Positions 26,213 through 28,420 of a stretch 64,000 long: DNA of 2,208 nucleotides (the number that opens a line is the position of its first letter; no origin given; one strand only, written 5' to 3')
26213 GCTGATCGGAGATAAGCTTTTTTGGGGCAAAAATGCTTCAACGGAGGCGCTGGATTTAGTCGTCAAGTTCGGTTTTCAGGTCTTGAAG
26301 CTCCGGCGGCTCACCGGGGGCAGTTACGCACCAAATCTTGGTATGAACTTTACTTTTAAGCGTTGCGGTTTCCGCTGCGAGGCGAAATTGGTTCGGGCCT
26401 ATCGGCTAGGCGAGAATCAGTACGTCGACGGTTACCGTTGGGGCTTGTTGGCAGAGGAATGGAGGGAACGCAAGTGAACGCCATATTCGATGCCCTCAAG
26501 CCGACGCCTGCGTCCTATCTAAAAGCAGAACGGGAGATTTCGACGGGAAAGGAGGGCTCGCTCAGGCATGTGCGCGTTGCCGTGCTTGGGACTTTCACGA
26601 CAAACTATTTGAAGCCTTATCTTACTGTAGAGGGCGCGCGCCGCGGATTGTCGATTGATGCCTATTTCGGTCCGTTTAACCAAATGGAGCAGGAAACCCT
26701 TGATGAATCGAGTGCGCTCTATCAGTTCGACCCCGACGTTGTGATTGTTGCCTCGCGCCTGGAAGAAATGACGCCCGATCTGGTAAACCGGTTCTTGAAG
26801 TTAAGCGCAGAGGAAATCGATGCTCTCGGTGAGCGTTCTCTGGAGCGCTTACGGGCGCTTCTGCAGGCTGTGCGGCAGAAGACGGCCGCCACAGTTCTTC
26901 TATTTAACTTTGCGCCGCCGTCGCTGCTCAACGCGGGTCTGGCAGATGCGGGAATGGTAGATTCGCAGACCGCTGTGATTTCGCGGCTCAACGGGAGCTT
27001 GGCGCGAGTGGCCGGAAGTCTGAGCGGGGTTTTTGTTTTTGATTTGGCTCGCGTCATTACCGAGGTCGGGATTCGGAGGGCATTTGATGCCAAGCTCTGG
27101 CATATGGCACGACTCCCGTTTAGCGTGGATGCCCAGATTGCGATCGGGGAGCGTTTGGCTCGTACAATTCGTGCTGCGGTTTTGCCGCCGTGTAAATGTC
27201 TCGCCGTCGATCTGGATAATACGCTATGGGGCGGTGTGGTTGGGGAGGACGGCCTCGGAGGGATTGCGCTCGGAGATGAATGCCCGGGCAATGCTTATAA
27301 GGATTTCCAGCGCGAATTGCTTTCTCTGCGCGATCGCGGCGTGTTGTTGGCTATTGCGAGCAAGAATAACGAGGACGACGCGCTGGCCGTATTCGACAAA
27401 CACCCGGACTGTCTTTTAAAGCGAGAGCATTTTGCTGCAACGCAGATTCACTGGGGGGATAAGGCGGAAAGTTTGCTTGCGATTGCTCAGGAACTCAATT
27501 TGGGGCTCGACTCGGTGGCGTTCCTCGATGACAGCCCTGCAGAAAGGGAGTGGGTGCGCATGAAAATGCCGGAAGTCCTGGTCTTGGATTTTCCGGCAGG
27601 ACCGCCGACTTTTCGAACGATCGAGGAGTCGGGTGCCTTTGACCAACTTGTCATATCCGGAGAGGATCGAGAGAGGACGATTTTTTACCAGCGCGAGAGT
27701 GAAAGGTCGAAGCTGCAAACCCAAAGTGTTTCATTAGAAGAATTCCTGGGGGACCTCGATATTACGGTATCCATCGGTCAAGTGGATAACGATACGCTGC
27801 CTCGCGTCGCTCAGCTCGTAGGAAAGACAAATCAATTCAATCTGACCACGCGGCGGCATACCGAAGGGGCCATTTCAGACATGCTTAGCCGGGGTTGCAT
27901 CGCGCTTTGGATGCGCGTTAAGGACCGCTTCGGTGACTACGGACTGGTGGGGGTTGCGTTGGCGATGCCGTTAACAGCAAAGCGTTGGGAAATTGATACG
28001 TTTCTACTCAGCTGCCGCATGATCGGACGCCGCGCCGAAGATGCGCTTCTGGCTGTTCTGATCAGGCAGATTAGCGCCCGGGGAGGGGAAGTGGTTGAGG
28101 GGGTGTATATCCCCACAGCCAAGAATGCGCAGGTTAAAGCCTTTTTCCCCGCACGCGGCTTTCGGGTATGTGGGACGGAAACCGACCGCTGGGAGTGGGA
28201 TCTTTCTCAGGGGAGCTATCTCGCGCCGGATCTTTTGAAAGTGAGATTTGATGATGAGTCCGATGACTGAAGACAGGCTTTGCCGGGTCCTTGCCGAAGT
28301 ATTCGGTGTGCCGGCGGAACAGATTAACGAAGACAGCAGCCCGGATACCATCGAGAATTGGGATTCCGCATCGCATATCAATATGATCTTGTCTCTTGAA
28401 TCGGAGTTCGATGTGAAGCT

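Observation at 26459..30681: FkbH/ACP/dehydratase-reductase/oxidoreductase cassette inserted between pseI and pseF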

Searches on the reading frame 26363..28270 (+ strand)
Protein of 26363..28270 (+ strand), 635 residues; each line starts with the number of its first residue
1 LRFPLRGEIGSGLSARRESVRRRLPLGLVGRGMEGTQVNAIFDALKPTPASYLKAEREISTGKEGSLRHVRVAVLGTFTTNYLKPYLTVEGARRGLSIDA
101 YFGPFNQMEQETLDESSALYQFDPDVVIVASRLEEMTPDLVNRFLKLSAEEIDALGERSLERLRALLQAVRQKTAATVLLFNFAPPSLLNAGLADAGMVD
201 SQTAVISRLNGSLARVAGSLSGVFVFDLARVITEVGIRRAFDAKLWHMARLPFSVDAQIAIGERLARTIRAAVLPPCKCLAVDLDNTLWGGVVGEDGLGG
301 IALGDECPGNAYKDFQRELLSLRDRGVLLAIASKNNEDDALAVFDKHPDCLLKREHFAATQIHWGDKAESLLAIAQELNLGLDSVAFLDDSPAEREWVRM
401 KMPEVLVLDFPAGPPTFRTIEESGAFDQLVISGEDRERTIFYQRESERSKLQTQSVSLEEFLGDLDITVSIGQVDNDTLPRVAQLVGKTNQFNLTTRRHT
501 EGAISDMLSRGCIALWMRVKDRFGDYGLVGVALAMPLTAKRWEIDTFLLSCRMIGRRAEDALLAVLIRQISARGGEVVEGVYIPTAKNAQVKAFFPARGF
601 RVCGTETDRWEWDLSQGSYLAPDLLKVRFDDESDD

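Call 4: search_protein_families(library=pfam, proteins=[window:26363-28270:+], max_evalue=0.01)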
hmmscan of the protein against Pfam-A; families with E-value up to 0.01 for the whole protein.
window:26363-28270:+ (635 aa): 2 families
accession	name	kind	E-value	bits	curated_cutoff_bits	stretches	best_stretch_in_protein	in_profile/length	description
PF21211.3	FkbH_N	-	1.2e-18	68.2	27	1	71-262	1-184/192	FkbH, N-terminal domain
PF00702.32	Hydrolase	-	0.007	17.2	26.4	0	312-393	100-182/191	haloacid dehalogenase-like hydrolase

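Call 6: search_protein_families(library=ncbifam, proteins=[window:26363-28270:+], max_evalue=0.001)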
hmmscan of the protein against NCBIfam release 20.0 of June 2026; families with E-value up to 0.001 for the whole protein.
window:26363-28270:+ (635 aa): 2 families
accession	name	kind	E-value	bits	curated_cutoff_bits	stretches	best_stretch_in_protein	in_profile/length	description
TIGR01686.1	FkbH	subfamily_domain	6.9e-86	288.3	146.65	1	277-601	3-320/323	FkbH domain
TIGR01681.1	HAD-SF-IIIC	subfamily_domain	4e-20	73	35.75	1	278-397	1-127/132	HAD-IIIC family phosphatase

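Call 9: search_solved_structures(query=window:26474-28270:+, max_evalue=0.01, show_alignments=2)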
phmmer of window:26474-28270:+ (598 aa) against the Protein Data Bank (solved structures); distinct sequences matched with E-value up to 0.01: 1.
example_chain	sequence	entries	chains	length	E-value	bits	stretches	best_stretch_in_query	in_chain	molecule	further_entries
3slr_A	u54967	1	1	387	1.1e-49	172.9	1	28-380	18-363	uncharacterized protein BF1531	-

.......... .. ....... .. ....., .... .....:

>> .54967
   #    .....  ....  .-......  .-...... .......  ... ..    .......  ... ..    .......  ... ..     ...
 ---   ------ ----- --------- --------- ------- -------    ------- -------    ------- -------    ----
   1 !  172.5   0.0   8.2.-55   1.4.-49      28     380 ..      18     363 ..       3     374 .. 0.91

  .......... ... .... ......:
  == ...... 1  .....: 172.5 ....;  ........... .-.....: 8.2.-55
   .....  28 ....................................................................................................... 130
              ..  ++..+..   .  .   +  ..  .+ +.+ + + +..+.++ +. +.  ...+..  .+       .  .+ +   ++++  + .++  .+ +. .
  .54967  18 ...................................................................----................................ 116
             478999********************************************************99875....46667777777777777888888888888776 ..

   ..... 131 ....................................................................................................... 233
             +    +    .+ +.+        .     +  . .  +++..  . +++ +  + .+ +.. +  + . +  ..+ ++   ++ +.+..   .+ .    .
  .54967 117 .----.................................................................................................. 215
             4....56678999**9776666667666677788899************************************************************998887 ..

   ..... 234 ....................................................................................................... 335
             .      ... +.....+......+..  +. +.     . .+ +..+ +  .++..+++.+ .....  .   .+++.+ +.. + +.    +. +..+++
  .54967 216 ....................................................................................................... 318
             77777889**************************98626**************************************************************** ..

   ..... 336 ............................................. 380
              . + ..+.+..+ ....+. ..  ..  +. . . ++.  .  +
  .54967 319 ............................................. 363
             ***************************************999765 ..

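Call 17: find_homologous_proteins(query=window:26474-28270:+, max_evalue=1e-20)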
Query window:26474-28270:+ (598 aa): 7975 proteins with E <= 1e-20 among 8000 candidates; the best 120 are listed.
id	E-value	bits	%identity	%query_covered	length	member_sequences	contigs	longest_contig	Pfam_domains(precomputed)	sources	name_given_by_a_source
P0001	0.0e+0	1336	100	100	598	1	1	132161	PF21211.4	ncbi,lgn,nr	ncbi:MAG: HAD-IIIC family phosphatase [Candidatus Omnitrophota bacterium]|nr:HAD-IIIC family phospha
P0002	3.8e-220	751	55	99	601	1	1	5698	PF21211.4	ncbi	-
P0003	6.5e-217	740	56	99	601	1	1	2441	PF21211.4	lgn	-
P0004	7.7e-213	727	54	99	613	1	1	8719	PF21211.4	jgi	jgi:FkbH-like protein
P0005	1.4e-211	722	54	98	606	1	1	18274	PF21211.4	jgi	-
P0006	3.6e-210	718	54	99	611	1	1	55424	PF21211.4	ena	-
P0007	6.5e-210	717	54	99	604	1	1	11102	PF21211.4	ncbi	ncbi:HAD-IIIC family phosphatase [Chloroflexota bacterium]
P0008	1.1e-208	713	56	99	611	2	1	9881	PF12689.14,PF21211.4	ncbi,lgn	-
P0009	1.2e-207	709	53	99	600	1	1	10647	PF12689.14,PF21211.4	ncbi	-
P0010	1.6e-206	706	52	98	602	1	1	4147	PF21211.4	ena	-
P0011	2.8e-205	702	52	100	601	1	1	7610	PF12689.14,PF21211.4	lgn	-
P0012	3.0e-205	701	54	99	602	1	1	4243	PF12689.14,PF21211.4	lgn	-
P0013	5.4e-205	701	55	99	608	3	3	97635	PF21211.4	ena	-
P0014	6.0e-205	700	53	99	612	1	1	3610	PF12689.14,PF21211.4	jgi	jgi:FkbH-like protein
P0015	6.4e-205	700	54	98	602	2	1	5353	PF12689.14,PF21211.4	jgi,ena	-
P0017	3.6e-204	698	54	99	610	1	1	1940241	PF12689.14,PF21211.4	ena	-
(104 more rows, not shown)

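Call 23: find_related_loci(query=A1, collection=genome_contigs, flank=10000)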
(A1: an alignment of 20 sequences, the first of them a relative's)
Query A1 (598 aa) in genome_contigs; peptide patterns used: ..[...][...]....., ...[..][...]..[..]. (x = any residue, [..] = any of these).
600 stretches matched a pattern (row limit reached: there are more); 589 encode a relative of the query (tblastn E <= 1e-3); the best 80 are kept; 80 distinct loci.
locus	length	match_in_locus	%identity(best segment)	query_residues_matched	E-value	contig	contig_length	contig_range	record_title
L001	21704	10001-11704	48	11-581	4e-174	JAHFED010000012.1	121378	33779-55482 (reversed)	MAG: Myxococcales bacterium isolate nzgw260 NODE_94_length_121379_cov_5.151330, whole genome shotgun sequence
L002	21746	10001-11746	49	8-591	1e-171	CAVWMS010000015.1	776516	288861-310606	MAG: uncultured Verrucomicrobiae bacterium isolate MFD01248.bin.2.77 genome assembly, contig: contig_3822, whole genome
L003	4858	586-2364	42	1-594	6e-174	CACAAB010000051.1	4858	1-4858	uncultured SAR116 cluster alpha proteobacterium isolate AG-897-B18 genome assembly, contig: AG-897-B18_NODE_51, whole ge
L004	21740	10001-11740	45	11-596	7e-159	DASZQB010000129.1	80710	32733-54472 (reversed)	MAG TPA_asm: Verrucomicrobiales bacterium isolate SMAG_U5986 k141_623747, whole genome shotgun sequence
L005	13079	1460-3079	46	31-569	3e-150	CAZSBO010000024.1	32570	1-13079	MAG TPA_asm: uncultured Brevifollis sp. isolate SRP319275_co6_110 genome assembly, contig: NODE_342_length_32570_cov_6.5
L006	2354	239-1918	42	17-574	2e-158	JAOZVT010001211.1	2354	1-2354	MAG: Prosthecobacter sp. isolate bin D_3_3 D_3_3_9647_length_2354_cov_4, whole genome shotgun sequence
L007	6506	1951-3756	44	1-589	1e-141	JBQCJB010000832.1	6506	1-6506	MAG: Aureliella sp. isolate bin901 k141_1347716, whole genome shotgun sequence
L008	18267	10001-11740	41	7-585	5e-140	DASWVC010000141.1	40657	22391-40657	MAG TPA_asm: Chthoniobacterales bacterium isolate SMAG_U3619 k141_26130, whole genome shotgun sequence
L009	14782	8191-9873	42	34-591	4e-139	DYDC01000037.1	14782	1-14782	MAG TPA_asm: Methylacidiphilum sp. isolate IMS_BF NODE_918_length_14792_cov_59.6786, whole genome shotgun sequence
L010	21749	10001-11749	41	8-585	8e-137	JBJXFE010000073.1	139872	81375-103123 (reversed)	MAG: Phycisphaerales bacterium isolate F1F2.bin.534 k127_4046316, whole genome shotgun sequence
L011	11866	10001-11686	42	33-591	2e-136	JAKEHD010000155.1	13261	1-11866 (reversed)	MAG: Blastocatellia bacterium isolate PMV_6.28 PMV_6.28.k101_227992, whole genome shotgun sequence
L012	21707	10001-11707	41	29-594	5e-134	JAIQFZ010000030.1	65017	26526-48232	MAG: Terriglobia bacterium isolate SRVP_41 SRVP18_hole-7m-from-trench_1_20cm_scaffold_567, whole genome shotgun sequence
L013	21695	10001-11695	41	29-590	1e-133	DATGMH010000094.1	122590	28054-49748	MAG TPA_asm: Bryobacteraceae bacterium isolate SMAG_U9907 k141_340763, whole genome shotgun sequence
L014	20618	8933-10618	41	33-590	2e-133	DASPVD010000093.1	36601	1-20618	MAG TPA_asm: Candidatus Eremiobacteraceae bacterium isolate SMAG_U12320 k141_1226847, whole genome shotgun sequence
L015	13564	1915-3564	41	33-579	3e-133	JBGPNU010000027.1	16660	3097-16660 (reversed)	MAG: Candidatus Binatus sp. isolate OBJ_0618_7090110_207 k141_8373483_length_16660_cov_42.8103, whole genome shotgun seq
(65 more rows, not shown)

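Call 27: find_encoding_contigs(protein=P0006, flank=10000, max_places=2)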
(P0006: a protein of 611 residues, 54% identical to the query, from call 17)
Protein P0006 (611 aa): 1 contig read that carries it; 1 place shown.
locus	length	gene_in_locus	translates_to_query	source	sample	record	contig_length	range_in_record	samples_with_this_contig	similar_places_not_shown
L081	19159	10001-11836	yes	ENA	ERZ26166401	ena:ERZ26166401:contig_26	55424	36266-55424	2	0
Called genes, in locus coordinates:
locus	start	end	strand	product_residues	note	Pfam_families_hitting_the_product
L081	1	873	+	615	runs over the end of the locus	-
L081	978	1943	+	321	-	PF01073:3Beta_HSD, PF01370:Epimerase, PF02719:Polysacc_synt_2, PF04321:RmlD_sub_bind, PF05368:NmrA, PF07993:NAD_binding_4, PF16363:GDP_Man_Dehyd, PF13460:NAD_binding_10, +1 more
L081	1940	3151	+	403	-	PF00155:Aminotran_1_2, PF01053:Cys_Met_Meta_PP, PF01041:DegT_DnrJ_EryC1, PF01212:Beta_elim_lyase (faint)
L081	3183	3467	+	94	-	-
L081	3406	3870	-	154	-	-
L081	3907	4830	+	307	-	PF01408:GFO_IDH_MocA, PF02894:GFO_IDH_MocA_C, PF22725:GFO_IDH_MocA_C3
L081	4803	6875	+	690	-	PF02348:CTP_transf_3, PF00202:Aminotran_3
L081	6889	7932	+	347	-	PF04101:Glyco_tran_28_C (weak)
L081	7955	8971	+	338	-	PF03102:NeuB, PF08666:SAF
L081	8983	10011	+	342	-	PF13302:Acetyltransf_3, PF13523:Acetyltransf_8 (faint), PF00583:Acetyltransf_1, PF13302:Acetyltransf_3, PF00583:Acetyltransf_1 (weak), PF13420:Acetyltransf_4 (weak)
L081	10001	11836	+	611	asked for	PF21211:FkbH_N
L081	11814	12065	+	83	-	PF00550:PP-binding (weak)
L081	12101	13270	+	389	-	PF01575:MaoC_dehydratas, PF13452:FAS1_DH_region, PF00106:adh_short, PF08659:KR (weak), PF13561:adh_short_C2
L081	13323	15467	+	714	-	-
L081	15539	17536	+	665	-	-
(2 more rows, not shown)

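Call 28: find_encoding_contigs(protein=P0013, flank=10000, max_places=2)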
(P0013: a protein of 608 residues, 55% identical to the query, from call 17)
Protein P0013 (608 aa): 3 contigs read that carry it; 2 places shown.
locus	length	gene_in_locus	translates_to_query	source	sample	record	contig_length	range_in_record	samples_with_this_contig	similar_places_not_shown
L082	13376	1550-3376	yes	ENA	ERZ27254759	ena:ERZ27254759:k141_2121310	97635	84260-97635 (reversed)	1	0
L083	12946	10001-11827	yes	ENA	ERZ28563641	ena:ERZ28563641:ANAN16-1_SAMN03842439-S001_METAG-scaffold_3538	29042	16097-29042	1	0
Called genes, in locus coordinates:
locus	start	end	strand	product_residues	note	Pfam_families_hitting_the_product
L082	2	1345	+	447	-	?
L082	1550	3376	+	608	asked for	PF21211:FkbH_N (weak)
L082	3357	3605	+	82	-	PF00550:PP-binding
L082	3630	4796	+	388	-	PF01575:MaoC_dehydratas, PF13452:FAS1_DH_region, PF00106:adh_short, PF01370:Epimerase (weak), PF08659:KR (weak), PF13561:adh_short_C2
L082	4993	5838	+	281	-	PF02522:Antibiotic_NAT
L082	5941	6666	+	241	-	PF05711:TylF, PF13578:Methyltransf_24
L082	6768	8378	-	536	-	-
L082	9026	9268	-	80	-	PF01609:DDE_Tnp_1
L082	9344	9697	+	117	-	-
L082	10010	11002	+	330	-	PF01073:3Beta_HSD, PF01370:Epimerase, PF02719:Polysacc_synt_2, PF04321:RmlD_sub_bind, PF13460:NAD_binding_10 (faint), PF16363:GDP_Man_Dehyd, PF07993:NAD_binding_4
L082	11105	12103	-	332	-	PF01408:GFO_IDH_MocA, PF22725:GFO_IDH_MocA_C3, PF02894:GFO_IDH_MocA_C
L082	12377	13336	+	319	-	PF00296:Bac_luciferase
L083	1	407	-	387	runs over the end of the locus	PF01370:Epimerase, PF16363:GDP_Man_Dehyd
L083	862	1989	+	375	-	-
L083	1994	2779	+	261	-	-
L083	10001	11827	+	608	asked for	PF21211:FkbH_N (weak)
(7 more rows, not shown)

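Call 29: find_encoding_contigs(protein=P0017, flank=10000, max_places=2)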
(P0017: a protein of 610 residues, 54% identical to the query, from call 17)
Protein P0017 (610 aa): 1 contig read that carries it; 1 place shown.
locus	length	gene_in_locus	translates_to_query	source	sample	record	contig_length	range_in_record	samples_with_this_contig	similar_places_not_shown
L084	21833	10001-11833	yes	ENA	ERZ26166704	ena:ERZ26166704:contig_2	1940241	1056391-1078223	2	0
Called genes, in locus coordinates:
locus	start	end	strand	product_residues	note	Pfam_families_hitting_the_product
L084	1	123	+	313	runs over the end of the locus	PF00389:2-Hacid_dh (weak), PF02826:2-Hacid_dh_C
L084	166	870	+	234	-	PF13489:Methyltransf_23, PF03848:TehB (weak), PF13649:Methyltransf_25, PF13847:Methyltransf_31 (weak), PF08241:Methyltransf_11, PF08242:Methyltransf_12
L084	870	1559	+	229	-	PF02585:PIG-L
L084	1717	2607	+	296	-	-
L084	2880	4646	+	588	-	PF13522:GATase_6, PF13537:GATase_7, PF00733:Asn_synthase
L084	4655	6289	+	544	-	-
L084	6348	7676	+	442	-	PF16254:DUF4910, PF09940:DUF2172, PF04389:Peptidase_M28 (weak)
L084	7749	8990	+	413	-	PF00685:Sulfotransfer_1 (faint), PF13469:Sulfotransfer_3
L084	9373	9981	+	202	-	-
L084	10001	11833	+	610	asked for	PF21211:FkbH_N (weak), PF12689:Acid_PPase (faint)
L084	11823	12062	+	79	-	PF00550:PP-binding (faint)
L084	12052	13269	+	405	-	PF01575:MaoC_dehydratas, PF13452:FAS1_DH_region, PF00106:adh_short, PF01370:Epimerase (weak), PF08659:KR, PF13561:adh_short_C2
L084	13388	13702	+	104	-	-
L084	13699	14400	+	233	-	PF00106:adh_short, PF01370:Epimerase (weak), PF08659:KR (weak), PF13561:adh_short_C2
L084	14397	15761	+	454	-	PF00501:AMP-binding, PF13193:AMP-binding_C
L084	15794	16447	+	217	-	PF00583:Acetyltransf_1, PF13508:Acetyltransf_7 (faint)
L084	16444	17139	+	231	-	PF08889:WbqC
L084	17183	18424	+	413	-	PF13439:Glyco_transf_4, PF13579:Glyco_trans_4_4, PF00534:Glycos_transf_1, PF13692:Glyco_trans_1_4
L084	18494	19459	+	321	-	PF01408:GFO_IDH_MocA, PF22725:GFO_IDH_MocA_C3, PF02894:GFO_IDH_MocA_C (weak)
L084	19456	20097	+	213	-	PF25084:LbH_EIF2B (weak), PF14602:Hexapep_2 (faint), PF00132:Hexapep, PF25087:GMPPB_C (weak), PF00132:Hexapep (weak)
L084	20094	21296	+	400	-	PF01041:DegT_DnrJ_EryC1, PF01212:Beta_elim_lyase (weak)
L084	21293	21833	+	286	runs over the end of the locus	-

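Call 51: search_dna_similar(query=window:26474-28270:+, collection=plasmids, mode=protein, max_evalue=1e-20, max_rows=30)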
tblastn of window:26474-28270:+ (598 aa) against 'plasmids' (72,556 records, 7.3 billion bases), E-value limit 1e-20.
Records with a match: 146; places in all: 149; records where one place covers at least 80% of the query: 92.
Best place of each record, by identity: <60% 146.
By first word of the organism name: Sinorhizobium 40; Streptomyces 40; Ralstonia 15; Clostridium 13; Rhodococcus 5; Rhizobium 4; Methylosinus 2; Burkholderia 2; Erwinia 2; Nostoc 2; and 20 more.
By predicted mobility (MOB-suite, as given by PLSDB): non-mobilizable 72; mobilizable 72; conjugative 2.
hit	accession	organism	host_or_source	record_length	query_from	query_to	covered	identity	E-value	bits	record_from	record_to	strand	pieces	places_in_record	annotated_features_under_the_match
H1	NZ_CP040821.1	Paroceanicella profunda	Cell culture,Deep seawater from Mariana ...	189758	33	596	94%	38.0%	2e-78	278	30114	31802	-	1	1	HAD-IIIC family phosphatase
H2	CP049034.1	Rhodobacteraceae bacterium SC52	Apostichopus japonicus,pure ...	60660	30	587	93%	35.8%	1e-76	273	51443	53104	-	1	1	HAD-IIIC family phosphatase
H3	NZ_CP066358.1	Sinorhizobium meliloti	Medicago lupulina L.,nodules of ...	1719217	12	571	94%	34.9%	2e-75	269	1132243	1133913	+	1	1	none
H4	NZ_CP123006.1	Sinorhizobium meliloti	Medicago sativa,cell culture,nodules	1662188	12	571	94%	34.6%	2e-77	275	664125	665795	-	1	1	none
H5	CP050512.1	Sinorhizobium meliloti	Medicago sativa,cell culture,root nodule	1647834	12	571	94%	34.3%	4e-76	271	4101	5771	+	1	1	HAD-IIIC family phosphatase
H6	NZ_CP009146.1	Sinorhizobium meliloti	Medicago orbicularis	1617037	12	571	94%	34.3%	6e-76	271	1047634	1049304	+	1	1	none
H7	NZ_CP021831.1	Sinorhizobium meliloti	Medicago truncatula,Single Cell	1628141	12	571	94%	34.3%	6e-76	271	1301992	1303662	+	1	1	none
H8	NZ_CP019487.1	Sinorhizobium meliloti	alfalfa,single cell,nitrogen fixing ...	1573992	12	571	94%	34.3%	3e-76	271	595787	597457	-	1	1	none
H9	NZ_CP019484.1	Sinorhizobium meliloti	alfalfa,whole organism,alfalfa nodule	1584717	12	571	94%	34.3%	3e-76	271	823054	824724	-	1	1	none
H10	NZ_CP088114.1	Sinorhizobium meliloti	cell culture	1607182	12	571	94%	34.3%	4e-76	271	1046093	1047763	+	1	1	none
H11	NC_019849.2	Sinorhizobium meliloti GR4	-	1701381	12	571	94%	34.3%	8e-76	270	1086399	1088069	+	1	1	none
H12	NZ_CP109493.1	Streptomyces sp. NBC_01435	-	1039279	21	569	92%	35.0%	4e-57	215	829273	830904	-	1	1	record has no annotation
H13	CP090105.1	Sinorhizobium meliloti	Medicago,Cell culture,Plant nodule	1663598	12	571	94%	34.2%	1e-75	270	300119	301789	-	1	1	HAD family hydrolase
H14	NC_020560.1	Sinorhizobium meliloti 2011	-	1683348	12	571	94%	34.2%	3e-74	265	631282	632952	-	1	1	none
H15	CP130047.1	Sinorhizobium meliloti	Medicago,Cell culture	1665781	12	571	91%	35.0%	2e-65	276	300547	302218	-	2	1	HAD family hydrolase | hypothetical protein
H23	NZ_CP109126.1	Streptomyces anulatus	-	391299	5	558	93%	34.2%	5e-69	250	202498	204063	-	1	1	SDR family NAD(P)-dependent oxidoreductase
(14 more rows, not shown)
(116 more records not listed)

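Call 52: get_annotated_region(hit=H13, flank=9000)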
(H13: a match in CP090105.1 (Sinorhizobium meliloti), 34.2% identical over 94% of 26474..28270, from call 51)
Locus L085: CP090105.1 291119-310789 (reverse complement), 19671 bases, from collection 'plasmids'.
description: Sinorhizobium meliloti strain Ak57 plasmid pSymA, complete sequence
organism: Sinorhizobium meliloti (NCBI taxid 382)
taxonomy: Bacteria; Pseudomonadota; Alphaproteobacteria; Hyphomicrobiales; Rhizobiaceae; Sinorhizobium; Sinorhizobium meliloti
host: -; source: Medicago,Cell culture,Plant nodule; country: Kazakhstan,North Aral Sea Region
typing (MOB-suite, as given by PLSDB): mobilizable; relaxase MOBQ
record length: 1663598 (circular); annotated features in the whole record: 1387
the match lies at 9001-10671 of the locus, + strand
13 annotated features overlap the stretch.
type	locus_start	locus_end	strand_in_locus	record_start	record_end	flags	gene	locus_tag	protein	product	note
CDS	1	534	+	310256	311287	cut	-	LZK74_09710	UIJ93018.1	autoinducer 2 ABC transporter permease LsrC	-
CDS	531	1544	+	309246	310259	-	-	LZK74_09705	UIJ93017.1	autoinducer 2 import system permease LsrD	-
CDS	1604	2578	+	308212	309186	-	lsrB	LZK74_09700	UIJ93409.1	autoinducer 2 ABC transporter substrate-binding protein LsrB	-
CDS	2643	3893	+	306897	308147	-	-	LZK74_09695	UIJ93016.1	class II aldolase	-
CDS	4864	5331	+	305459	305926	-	-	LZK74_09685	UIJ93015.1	VOC family protein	-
CDS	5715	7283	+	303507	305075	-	-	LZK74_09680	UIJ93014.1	MBOAT family protein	-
CDS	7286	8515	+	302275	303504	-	-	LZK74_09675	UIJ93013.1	TonB-dependent receptor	-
CDS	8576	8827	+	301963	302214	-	-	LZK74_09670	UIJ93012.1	acyl carrier protein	-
CDS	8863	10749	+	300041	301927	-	-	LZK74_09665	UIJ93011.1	HAD family hydrolase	-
CDS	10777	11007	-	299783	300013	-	-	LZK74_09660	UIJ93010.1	DUF2280 domain-containing protein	-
CDS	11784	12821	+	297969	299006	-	-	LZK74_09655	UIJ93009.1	calcium-binding protein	-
CDS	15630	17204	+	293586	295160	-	-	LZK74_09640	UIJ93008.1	calcium-binding protein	-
CDS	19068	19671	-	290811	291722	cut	-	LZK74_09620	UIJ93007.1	hypothetical protein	-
